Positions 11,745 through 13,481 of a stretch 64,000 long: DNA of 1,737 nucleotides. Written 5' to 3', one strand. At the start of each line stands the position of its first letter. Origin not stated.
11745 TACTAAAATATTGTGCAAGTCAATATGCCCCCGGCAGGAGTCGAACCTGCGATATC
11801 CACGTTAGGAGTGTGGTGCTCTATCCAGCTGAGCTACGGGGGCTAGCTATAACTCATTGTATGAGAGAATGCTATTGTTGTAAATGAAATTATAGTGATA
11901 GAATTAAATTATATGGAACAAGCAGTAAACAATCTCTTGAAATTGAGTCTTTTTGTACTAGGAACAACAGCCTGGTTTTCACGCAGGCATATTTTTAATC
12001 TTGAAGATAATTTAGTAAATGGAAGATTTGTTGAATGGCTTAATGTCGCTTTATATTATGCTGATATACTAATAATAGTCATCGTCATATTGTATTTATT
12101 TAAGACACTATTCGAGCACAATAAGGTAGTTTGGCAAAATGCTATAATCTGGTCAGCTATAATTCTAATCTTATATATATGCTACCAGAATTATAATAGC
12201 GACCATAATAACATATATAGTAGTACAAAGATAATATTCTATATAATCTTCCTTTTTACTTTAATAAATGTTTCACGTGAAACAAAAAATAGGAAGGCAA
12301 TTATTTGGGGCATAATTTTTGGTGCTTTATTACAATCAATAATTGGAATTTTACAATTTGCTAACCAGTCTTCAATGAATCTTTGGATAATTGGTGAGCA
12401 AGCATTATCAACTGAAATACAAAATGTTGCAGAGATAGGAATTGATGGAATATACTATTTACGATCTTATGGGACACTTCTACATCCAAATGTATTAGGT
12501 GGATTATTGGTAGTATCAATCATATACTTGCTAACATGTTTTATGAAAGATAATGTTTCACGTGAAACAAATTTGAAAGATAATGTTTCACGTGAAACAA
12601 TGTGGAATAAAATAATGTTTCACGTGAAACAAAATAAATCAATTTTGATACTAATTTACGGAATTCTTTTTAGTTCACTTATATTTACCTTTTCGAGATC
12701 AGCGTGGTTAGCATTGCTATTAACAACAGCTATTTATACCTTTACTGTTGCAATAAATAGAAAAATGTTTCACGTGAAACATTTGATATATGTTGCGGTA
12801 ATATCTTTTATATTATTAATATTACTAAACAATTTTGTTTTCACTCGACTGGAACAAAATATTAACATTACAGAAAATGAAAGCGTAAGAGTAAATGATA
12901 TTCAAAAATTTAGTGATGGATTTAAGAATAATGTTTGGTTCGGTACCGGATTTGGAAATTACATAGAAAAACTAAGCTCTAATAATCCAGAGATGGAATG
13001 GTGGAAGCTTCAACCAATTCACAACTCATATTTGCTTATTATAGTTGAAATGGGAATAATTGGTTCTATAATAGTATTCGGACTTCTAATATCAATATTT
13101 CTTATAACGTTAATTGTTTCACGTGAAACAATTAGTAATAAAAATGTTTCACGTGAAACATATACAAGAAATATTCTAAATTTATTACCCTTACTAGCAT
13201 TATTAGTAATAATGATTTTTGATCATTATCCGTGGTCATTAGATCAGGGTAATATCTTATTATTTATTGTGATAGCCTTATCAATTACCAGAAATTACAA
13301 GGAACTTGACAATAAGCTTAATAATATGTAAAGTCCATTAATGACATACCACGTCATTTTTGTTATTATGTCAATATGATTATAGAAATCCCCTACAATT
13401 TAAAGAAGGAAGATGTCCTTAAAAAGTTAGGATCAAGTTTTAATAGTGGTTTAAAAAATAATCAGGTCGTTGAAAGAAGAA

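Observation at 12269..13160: Perfect 16-bp palindrome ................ inserted seven times in-frame into an O-antigen-ligase-like gene, in two different reading frames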

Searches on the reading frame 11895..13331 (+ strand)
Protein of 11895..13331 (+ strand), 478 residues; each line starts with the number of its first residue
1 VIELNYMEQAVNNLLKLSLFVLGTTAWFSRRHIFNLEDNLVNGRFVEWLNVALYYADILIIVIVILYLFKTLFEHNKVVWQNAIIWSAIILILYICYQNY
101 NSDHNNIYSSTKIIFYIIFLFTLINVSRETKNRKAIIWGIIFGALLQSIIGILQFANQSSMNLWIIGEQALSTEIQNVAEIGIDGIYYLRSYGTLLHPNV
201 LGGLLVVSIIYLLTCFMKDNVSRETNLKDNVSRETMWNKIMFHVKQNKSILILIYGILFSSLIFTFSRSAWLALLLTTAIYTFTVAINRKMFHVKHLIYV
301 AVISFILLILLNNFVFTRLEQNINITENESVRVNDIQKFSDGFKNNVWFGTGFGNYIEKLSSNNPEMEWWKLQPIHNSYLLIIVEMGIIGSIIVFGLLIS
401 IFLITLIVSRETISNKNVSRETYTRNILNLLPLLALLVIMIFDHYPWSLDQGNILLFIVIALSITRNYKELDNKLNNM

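Call 7: search_protein_families(library=pfam, proteins=[window:11895-13328:+], max_evalue=0.01)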
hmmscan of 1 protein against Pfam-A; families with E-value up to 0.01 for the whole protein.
window:11895-13328:+ (478 aa): 1 family
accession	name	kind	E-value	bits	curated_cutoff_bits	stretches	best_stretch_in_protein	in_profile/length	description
PF04932.20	Wzy_C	-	7e-16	58.8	31.7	1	257-394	5-148/149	O-Antigen ligase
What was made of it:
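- On WaaL/Wzy_C O-antigen ligase family (host gene): Pfam E = 7e-16 (call 7).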

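Call 23: find_encoding_contigs(protein=window:11895-13331:+, flank=10000, max_places=6)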
Protein window:11895-13331:+ (478 aa): no gene with exactly this product is on record in the collection.

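Call 24: find_homologous_proteins(query=window:11895-13328:+, max_evalue=0.00001)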
Query window:11895-13328:+ (478 aa): 100 proteins with E <= 0.00001 among 8000 candidates.
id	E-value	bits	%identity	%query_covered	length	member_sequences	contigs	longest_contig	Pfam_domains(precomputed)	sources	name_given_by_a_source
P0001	0.0e+0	1020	100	100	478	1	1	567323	PF04932.21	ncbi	ncbi:MAG: O-antigen ligase family protein [bacterium]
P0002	1.9e-32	131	27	97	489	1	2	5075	PF04932.21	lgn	-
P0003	1.8e-28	118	30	73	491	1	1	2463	PF04932.21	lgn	-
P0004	3.3e-28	117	26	93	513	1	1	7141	PF04932.21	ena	-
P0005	8.3e-28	115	27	94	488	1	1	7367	PF04932.21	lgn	-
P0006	3.8e-27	113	27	80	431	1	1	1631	PF04932.21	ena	-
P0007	4.1e-27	113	27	92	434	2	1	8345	PF04932.21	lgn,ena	-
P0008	6.7e-27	112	27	80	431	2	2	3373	PF04932.21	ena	-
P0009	4.6e-26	110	26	92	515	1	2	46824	PF04932.21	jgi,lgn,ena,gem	-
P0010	6.9e-26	109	27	82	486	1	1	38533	PF04932.21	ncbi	-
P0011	1.8e-25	108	29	89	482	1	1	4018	PF04932.21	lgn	-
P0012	2.5e-25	107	31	77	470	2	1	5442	PF04932.21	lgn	-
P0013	3.9e-25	107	26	88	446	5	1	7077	PF04932.21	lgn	-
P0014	4.1e-25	107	30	94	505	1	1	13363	PF04932.21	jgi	jgi:O-antigen ligase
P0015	5.0e-25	106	26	88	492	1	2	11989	PF04932.21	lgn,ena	-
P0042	6.0e-20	90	33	67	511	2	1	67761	PF04932.21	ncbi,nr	ncbi:MAG: O-antigen ligase family protein [Candidatus Pacebacteria bacterium]|nr:O-antigen ligase fa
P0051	2.5e-18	84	29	66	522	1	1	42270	PF04932.21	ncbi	-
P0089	1.9e-9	55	33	29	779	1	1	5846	PF04932.21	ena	-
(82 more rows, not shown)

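Call 25: find_encoding_contigs(protein=P0001, flank=10000, max_places=3)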
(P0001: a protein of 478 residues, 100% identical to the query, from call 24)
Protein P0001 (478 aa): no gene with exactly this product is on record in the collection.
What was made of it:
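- On Chromosomal parS (ParABS centromere): The remaining ~500 kb of the contig could not be fetched (calls 23, 25).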

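Call 29: find_related_loci(query=A1, collection=metagenome_contigs, flank=10000)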
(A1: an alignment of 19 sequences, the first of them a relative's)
Query A1 (478 aa) in metagenome_contigs; peptide patterns used: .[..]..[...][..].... (x = any residue, [..] = any of these).
600 stretches matched a pattern (row limit reached: there are more); 566 encode a relative of the query (tblastn E <= 1e-3); the best 80 are kept; 80 distinct loci.
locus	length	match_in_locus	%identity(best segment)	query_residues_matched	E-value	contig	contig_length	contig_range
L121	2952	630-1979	28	31-473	4e-42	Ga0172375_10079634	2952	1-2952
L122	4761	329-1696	28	25-466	4e-38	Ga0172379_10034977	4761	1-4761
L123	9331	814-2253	26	12-469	1e-37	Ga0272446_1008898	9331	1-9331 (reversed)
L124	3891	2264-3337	32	143-471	2e-36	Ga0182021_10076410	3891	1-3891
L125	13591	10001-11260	29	45-462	5e-36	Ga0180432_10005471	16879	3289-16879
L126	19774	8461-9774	27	44-473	4e-35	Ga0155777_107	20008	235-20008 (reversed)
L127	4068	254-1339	31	143-474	2e-35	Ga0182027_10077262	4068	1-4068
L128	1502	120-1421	27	31-448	5e-36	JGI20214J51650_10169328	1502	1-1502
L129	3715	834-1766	34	144-474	6e-35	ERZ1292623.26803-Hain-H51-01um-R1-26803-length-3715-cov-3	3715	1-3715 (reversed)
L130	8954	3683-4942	27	44-473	3e-34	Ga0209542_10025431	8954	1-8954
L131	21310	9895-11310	26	31-463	2e-33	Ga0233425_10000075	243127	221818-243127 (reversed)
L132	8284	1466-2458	30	140-462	5e-33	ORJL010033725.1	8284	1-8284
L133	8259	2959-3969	32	120-464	1e-32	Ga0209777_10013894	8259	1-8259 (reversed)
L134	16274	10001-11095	28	38-452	1e-32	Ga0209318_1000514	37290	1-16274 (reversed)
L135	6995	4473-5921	26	12-474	1e-32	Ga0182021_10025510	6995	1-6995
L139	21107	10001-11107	28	37-455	6e-32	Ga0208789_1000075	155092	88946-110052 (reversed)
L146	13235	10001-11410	27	31-462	6e-31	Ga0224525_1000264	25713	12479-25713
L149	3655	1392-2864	27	12-462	2e-30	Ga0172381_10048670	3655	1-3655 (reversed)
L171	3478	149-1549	29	109-472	6e-29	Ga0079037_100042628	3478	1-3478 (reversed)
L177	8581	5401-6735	25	41-459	2e-28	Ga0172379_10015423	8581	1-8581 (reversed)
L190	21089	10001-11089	28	39-445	3e-27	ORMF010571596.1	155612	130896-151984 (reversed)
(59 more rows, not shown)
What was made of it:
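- Tried and rejected: That search is word-based and the query contains those words, so the motif-independent locus set of call 29 was used for statistics instead.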

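Call 34: search_protein_families(library=pfam, proteins=[L146:9833-11419:+, L149:1362-2873:+, L177:5041-6774:+, L171:2-1549:+, L135:4428-5921:+], max_evalue=0.001)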
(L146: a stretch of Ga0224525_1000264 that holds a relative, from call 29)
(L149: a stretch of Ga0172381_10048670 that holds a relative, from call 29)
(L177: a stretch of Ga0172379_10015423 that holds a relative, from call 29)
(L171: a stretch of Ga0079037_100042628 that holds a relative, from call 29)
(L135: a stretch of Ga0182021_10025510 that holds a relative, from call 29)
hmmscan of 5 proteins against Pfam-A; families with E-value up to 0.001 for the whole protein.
L146:9833-11419:+ (529 aa): 1 family
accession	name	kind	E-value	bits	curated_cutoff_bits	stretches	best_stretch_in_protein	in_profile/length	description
PF04932.20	Wzy_C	-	4.2e-14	53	31.7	1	294-463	2-149/149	O-Antigen ligase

L149:1362-2873:+ (504 aa): 1 family
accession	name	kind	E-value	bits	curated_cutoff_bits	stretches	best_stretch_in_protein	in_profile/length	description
PF04932.20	Wzy_C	-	2.6e-13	50.5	31.7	1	269-437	4-148/149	O-Antigen ligase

L177:5041-6774:+ (578 aa): 1 family
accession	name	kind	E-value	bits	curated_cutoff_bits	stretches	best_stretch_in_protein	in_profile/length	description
PF04932.20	Wzy_C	-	6.1e-15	55.7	31.7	1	341-493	5-148/149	O-Antigen ligase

L171:2-1549:+ (516 aa): 1 family
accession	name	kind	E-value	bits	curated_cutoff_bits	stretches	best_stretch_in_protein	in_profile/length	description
PF04932.20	Wzy_C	-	1.6e-10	41.4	31.7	1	238-425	2-148/149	O-Antigen ligase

L135:4428-5921:+ (498 aa): 1 family
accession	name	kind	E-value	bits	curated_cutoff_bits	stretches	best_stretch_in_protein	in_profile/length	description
PF04932.20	Wzy_C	-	7.1e-15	55.5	31.7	1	290-430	2-149/149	O-Antigen ligase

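Call 50: search_protein_families(library=pfam, alignment_id=A2, max_evalue=0.00001)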
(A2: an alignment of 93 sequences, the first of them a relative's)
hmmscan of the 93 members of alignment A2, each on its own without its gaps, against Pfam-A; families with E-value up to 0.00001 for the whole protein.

A. member 1, L131:2288-3946:- (553 aa): 4 families
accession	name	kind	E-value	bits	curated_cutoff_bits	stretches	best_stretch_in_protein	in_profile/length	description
PF01743.26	PolyA_pol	-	2.7e-30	105.7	23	2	111-199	58-126/126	Poly A polymerase head domain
PF12627.12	PolyA_pol_RNAbd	-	2.6e-21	75.6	22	1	249-308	2-61/64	Probable RNA and SrmB- binding site of polymerase A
PF13735.12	tRNA_NucTran2_2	-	6.7e-10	39.6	27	1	376-514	24-147/149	tRNA nucleotidyltransferase domain 2 putative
PF01966.28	HD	-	7.1e-08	33.2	22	1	339-407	25-92/116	HD domain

B. families by the number of members that match (of 93 scanned): 76 families (the first 25 are shown)
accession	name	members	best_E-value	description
PF01966.28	HD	7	3.4e-13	HD domain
PF01743.26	PolyA_pol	6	1.2e-37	Poly A polymerase head domain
PF12627.12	PolyA_pol_RNAbd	6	3.5e-22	Probable RNA and SrmB- binding site of polymerase A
PF13181.12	TPR_8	6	2.4e-19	Tetratricopeptide repeat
PF13414.12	TPR_11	6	2.5e-19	TPR repeat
PF13431.12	TPR_17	6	1.7e-18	Tetratricopeptide repeat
PF07719.23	TPR_2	6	3.7e-18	Tetratricopeptide repeat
PF14559.12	TPR_19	6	4.1e-16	Tetratricopeptide repeat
PF00515.34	TPR_1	6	4.1e-16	Tetratricopeptide repeat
PF13432.12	TPR_16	6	6.5e-15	Tetratricopeptide repeat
PF13424.12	TPR_12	6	1.6e-13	Tetratricopeptide repeat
PF13735.12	tRNA_NucTran2_2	6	5.4e-12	tRNA nucleotidyltransferase domain 2 putative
PF13428.12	TPR_14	6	6.6e-12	Tetratricopeptide repeat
PF12895.13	ANAPC3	6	8.1e-12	Anaphase-promoting complex, cyclosome, subunit 3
PF13174.12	TPR_6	6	2.6e-10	Tetratricopeptide repeat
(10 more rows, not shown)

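Call 51: predict_structure(alignment_id=A1)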
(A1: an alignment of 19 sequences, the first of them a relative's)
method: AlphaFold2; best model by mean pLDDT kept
length: 478 residues; sequences in the alignment: 19
mean_pLDDT: 79.6   pTM: 0.85
mean pLDDT of the five models: 79.6, 78.3, 77.3, 75.5, 69.7
residues with pLDDT >= 90: 131; 70-90: 233; 50-70: 89; < 50: 25
segments of 3 or more residues with pLDDT < 50: 220-232, 473-478
pLDDT, mean of each block of 10 residues (from residue 1): 84 94 93 76 79 89 90 66 63 59 62 84 89 93 97 94 88 83 85 92 96 75 43 55 71 94 92 91 76 70 85 76 53 75 83 83 84 86 87 83 70 60 78 93 89 93 72 44
secondary structure, 60 per line:
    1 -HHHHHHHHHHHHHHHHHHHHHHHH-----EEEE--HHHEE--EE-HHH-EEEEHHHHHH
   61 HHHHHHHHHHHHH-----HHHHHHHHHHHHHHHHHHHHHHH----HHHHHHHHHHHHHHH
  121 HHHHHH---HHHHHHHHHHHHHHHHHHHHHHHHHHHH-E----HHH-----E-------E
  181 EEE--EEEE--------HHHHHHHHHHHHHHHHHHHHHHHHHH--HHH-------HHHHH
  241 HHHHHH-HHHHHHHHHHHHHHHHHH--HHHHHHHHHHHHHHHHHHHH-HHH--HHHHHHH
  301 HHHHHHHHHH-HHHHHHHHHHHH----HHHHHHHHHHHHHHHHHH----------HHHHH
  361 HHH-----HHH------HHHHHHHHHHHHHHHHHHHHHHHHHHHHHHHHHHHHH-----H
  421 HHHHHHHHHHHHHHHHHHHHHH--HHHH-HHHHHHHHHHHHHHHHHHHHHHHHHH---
elements in order: H2-25 E31-34 E51-54 H55-73 H79-101 H106-126 H130-157 E180-183 E186-189 H198-223 H236-246 H248-265 H268-287 H294-310 H312-323 H328-345 H356-363 H378-414 H420-442 H445-448 H450-475

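Call 65: find_encoding_contigs(protein=P0089, flank=10000, max_places=2)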
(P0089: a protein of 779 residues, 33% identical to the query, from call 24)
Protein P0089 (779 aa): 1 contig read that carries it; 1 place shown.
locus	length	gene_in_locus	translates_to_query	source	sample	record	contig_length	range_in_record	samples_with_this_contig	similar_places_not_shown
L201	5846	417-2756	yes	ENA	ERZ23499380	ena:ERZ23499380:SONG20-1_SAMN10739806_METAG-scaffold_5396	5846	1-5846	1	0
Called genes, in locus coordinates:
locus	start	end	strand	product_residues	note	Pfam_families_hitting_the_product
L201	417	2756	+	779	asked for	PF04932:Wzy_C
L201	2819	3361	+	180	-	PF02544:Steroid_dh, PF06966:DUF1295, PF04191:PEMT, PF04140:ICMT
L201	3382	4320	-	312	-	PF02568:ThiI, PF03054:tRNA_Me_trans (weak), PF18297:NFACT-R_2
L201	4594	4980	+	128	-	-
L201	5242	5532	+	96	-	PF00166:Cpn10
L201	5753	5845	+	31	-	?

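Call 66: find_encoding_contigs(protein=P0042, flank=10000, max_places=2)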
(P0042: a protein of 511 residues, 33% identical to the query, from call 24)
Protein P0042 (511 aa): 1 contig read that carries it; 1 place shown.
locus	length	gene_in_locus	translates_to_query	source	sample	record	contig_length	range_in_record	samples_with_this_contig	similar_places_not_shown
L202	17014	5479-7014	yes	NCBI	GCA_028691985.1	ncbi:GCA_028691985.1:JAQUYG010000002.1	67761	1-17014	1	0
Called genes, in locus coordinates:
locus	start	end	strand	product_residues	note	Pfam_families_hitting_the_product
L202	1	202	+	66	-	?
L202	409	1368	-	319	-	PF02775:TPP_enzyme_C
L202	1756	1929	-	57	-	-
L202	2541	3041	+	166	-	PF01467:CTP_transf_like (weak)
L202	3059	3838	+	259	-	PF01513:NAD_kinase, PF20143:NAD_kinase_C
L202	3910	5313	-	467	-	-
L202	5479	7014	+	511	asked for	PF04932:Wzy_C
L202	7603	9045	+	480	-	PF01743:PolyA_pol, PF12627:PolyA_pol_RNAbd, PF01966:HD, PF13735:tRNA_NucTran2_2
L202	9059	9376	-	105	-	-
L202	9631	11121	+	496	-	-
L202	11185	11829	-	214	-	PF00730:HhH-GPD, PF00633:HHH (weak)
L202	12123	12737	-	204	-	PF01944:SpoIIM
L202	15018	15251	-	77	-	-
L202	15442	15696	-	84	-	-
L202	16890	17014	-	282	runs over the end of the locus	PF01370:Epimerase, PF04321:RmlD_sub_bind, PF01073:3Beta_HSD, PF02719:Polysacc_synt_2 (weak), PF16363:GDP_Man_Dehyd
